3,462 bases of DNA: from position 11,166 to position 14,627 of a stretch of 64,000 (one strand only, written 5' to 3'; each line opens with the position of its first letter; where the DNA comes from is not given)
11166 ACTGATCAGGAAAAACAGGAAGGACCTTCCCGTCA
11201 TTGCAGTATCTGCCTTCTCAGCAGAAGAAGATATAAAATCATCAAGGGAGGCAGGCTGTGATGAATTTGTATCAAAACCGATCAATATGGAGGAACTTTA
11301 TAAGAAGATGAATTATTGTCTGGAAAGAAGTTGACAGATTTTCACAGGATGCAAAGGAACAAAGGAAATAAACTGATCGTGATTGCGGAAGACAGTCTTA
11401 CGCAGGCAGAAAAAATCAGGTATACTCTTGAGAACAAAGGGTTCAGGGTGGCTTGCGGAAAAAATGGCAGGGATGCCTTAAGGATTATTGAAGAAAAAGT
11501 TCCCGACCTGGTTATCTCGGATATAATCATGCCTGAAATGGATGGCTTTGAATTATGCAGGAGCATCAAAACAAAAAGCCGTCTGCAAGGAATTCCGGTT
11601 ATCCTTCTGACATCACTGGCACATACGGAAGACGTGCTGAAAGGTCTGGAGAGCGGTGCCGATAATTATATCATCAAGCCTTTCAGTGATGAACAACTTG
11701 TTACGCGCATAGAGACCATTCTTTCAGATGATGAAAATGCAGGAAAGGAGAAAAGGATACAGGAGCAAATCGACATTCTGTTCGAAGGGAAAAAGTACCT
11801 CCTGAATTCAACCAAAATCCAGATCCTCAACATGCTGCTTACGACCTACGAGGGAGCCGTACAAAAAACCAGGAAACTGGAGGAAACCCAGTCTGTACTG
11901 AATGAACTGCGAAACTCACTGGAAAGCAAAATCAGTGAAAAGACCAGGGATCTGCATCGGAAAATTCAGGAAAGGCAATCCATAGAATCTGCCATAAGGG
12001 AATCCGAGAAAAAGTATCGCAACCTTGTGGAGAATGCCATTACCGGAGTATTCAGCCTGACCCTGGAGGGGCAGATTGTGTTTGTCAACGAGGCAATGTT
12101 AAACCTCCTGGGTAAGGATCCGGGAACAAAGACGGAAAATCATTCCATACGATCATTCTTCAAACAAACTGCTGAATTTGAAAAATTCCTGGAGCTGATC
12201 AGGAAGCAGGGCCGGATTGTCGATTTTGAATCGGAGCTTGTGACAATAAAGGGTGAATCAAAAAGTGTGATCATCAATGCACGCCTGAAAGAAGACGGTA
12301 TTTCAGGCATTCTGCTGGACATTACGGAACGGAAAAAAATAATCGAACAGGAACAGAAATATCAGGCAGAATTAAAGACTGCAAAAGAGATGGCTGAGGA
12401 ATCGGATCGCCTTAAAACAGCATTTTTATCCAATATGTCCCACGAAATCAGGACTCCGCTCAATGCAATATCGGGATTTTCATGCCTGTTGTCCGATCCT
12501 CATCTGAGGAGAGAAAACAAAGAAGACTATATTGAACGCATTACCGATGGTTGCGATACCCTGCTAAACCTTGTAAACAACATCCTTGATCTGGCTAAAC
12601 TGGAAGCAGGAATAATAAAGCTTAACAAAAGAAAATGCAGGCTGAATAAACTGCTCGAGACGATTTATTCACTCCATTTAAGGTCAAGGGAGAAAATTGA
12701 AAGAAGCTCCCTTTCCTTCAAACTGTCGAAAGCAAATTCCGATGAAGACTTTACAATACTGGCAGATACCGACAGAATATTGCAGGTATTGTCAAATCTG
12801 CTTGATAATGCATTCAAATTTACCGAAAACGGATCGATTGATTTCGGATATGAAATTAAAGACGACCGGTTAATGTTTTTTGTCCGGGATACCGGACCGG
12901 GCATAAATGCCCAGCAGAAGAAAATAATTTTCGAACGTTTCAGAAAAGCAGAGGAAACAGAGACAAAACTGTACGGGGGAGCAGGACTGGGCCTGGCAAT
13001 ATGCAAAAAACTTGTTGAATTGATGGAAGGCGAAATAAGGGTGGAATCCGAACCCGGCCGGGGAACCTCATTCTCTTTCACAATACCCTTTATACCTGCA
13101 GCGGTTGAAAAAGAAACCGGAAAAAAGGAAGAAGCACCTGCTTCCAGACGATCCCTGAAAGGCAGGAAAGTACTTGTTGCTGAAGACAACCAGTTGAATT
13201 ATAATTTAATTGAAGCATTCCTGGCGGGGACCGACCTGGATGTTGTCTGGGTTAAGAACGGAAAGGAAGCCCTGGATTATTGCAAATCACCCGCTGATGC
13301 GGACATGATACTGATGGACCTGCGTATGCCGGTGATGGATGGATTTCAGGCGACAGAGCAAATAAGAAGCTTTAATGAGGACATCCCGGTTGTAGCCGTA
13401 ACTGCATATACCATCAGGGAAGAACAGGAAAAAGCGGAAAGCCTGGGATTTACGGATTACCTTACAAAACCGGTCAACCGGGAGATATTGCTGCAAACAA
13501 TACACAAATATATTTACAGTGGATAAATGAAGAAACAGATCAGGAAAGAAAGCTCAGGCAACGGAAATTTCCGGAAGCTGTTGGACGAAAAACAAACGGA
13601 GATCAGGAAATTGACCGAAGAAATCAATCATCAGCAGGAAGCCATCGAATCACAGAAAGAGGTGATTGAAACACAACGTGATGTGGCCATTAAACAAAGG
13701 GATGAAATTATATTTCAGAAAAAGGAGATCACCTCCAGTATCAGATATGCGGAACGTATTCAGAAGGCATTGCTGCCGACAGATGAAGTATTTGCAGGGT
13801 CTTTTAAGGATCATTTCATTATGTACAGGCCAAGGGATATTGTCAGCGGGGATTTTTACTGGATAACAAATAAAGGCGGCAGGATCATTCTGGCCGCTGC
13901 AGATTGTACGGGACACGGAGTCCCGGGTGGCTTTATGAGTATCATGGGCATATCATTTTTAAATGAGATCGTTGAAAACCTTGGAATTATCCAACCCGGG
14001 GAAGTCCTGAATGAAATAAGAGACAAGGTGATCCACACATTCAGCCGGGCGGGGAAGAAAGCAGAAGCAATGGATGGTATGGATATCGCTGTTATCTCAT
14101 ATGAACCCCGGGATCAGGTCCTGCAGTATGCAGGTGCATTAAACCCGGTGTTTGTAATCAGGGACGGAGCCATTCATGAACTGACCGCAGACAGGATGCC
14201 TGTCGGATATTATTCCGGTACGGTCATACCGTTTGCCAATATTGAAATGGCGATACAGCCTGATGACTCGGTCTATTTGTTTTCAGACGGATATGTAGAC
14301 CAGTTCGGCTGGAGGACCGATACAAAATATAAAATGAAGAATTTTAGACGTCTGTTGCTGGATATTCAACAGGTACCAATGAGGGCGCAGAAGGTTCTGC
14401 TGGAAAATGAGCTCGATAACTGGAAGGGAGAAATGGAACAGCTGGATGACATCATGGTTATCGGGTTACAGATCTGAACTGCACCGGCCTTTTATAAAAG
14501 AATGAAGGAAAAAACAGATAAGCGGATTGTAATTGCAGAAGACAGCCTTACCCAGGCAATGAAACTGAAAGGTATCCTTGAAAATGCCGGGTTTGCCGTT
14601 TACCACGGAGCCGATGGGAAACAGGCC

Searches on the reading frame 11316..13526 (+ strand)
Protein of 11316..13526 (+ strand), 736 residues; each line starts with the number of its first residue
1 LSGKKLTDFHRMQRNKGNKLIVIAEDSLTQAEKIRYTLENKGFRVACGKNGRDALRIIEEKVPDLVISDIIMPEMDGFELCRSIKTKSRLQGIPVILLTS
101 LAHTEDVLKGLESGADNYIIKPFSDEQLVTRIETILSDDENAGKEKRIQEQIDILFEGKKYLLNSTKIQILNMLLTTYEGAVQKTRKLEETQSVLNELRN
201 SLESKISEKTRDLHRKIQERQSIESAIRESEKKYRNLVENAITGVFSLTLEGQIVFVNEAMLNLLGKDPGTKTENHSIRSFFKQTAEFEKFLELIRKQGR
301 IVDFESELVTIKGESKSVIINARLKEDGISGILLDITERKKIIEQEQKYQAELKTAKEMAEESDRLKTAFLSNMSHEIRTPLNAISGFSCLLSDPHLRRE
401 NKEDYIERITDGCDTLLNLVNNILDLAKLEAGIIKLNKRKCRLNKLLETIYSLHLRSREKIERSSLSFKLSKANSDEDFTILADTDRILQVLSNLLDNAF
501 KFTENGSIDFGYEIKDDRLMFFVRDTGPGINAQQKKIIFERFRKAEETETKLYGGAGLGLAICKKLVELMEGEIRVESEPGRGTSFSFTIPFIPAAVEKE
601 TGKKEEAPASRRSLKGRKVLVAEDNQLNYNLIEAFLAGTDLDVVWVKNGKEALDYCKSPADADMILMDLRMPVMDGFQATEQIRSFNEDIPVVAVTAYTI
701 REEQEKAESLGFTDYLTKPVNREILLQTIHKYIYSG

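Call 7: search_protein_families(library=pfam, proteins=[window:11316-13526:+])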
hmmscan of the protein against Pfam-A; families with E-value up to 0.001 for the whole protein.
window:11316-13526:+ (736 aa): 8 families
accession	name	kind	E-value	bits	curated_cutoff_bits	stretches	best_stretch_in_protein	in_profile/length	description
PF00072.30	Response_reg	-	6.1e-54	181.4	30.2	2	21-133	1-111/111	Response regulator receiver domain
PF02518.31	HATPase_c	-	3.3e-29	102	26.4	1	484-592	2-109/111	Histidine kinase-, DNA gyrase B-, and HSP90-like ATPase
PF00512.31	HisKA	-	8.8e-19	67.8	26.9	1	367-432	2-66/66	His Kinase A (phospho-acceptor) domain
PF23198.2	PDE8A_N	-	5e-08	33.4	29.6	1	20-119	13-115/147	PDE8A-like, N-terminal domain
PF13426.13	PAS_9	-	5.9e-08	33.4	27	1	244-338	3-103/103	PAS domain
PF00989.32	PAS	-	1.2e-06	28.9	22.6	1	233-326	2-97/113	PAS fold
PF03709.21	OKR_DC_1_N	-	1.1e-05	26.1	29.3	0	632-709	9-82/111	Orn/Lys/Arg decarboxylase, N-terminal domain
PF13188.13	PAS_8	-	5e-05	23.5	21.8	1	233-273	2-43/65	PAS domain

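Call 56: search_protein_families(library=ncbifam, proteins=[window:11316-13526:+])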
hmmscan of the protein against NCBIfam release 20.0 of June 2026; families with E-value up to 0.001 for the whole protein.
window:11316-13526:+ (736 aa): 165 families (the best 25 are shown)
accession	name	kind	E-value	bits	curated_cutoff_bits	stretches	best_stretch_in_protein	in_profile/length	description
TIGR02956.1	TMAO_torS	equivalog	9.3e-107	358.3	676.5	2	353-733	450-820/967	TMAO reductase system sensor histidine kinase/response regulator TorS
NF008318.0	PRK11107.1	equivalog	1e-102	344.8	890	3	343-592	269-518/920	two-component sensor histidine kinase BarA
NF041947.1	LuxQ_Vibrio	equivalog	2.8e-95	319.9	1200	2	225-732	342-838/843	quorum-sensing autoinducer 2 sensor kinase/phosphatase LuxQ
NF038297.2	hybrid_HK_HrmK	equivalog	2.4e-88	297.3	725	2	163-732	37-607/607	hybrid histidine kinase/response regulator HrmK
NF011874.0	PRK15347.1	equivalog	3.8e-85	286.7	852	3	350-601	381-623/921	two component system sensor kinase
NF008302.0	PRK11091.1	equivalog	5.2e-83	279.6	838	2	199-733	122-643/779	aerobic respiration two-component sensor histidine kinase ArcB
NF008099.0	PRK10841.1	equivalog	9.1e-81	271.9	920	3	331-604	441-702/949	two-component system sensor histidine kinase RcsC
NF045901.1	HisKinLetSLeg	equivalog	5.5e-72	243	1650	3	347-590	273-516/906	two-component system sensor histidine kinase LetS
NF047874.1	MASE3_PAS_HK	subfamily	6e-67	226.9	560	1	192-606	225-638/655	MASE3 domain-containing sensor histidine kinase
NF047465.1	hybrid_HK_LvrA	exception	3.7e-65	220.4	1200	3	349-600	184-431/819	hybrid histidine kinase/response regulator LvrA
NF008543.0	PRK11466.1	equivalog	2.2e-61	207.8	982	1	350-733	427-798/914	TMAO reductase system sensor histidine kinase/response regulator TorS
NF041832.1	near_NosP_CTERM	subfamily_domain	9.6e-61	205.9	400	1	363-726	3-363/370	NahK/ErcS family hybrid sensor histidine kinase/response regulator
NF007420.1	PRK09959.1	equivalog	1.2e-59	201.9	1995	2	336-726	688-1067/1197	acid-sensing system histidine kinase EvgS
NF041880.1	EPS_EpsF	equivalog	1.6e-59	201.8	900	3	219-588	134-489/492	response regulator EpsF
NF046044.1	PnpS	equivalog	1.2e-57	195.8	400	1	189-591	16-390/390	two-component system histidine kinase PnpS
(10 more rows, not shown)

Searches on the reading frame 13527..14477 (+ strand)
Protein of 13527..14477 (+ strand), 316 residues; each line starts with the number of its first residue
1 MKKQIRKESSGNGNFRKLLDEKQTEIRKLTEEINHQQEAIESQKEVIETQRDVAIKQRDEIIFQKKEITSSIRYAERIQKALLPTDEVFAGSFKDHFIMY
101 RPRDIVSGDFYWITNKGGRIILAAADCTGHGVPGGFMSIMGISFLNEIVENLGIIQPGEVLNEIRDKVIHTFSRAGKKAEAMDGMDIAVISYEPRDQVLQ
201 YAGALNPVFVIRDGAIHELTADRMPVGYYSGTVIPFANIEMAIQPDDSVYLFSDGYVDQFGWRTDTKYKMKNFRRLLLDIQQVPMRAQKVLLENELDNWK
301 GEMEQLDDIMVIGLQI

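Call 7: search_protein_families(library=pfam, proteins=[window:13527-14477:+])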
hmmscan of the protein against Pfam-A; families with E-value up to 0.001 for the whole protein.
window:13527-14477:+ (316 aa): 1 family
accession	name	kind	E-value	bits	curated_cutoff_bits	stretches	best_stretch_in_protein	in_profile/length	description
PF07228.17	SpoIIE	-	2e-18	67.5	25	1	117-315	2-190/192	Stage II sporulation protein E (SpoIIE)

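Call 56: search_protein_families(library=ncbifam, proteins=[window:13527-14477:+])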
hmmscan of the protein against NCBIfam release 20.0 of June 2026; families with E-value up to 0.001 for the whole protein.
window:13527-14477:+ (316 aa): 1 family
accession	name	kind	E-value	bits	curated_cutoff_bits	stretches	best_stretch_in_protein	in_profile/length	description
NF038263.1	prot_phos_SiaA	equivalog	1.2e-52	179.4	700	1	12-315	350-656/658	biofilm regulation protein phosphatase SiaA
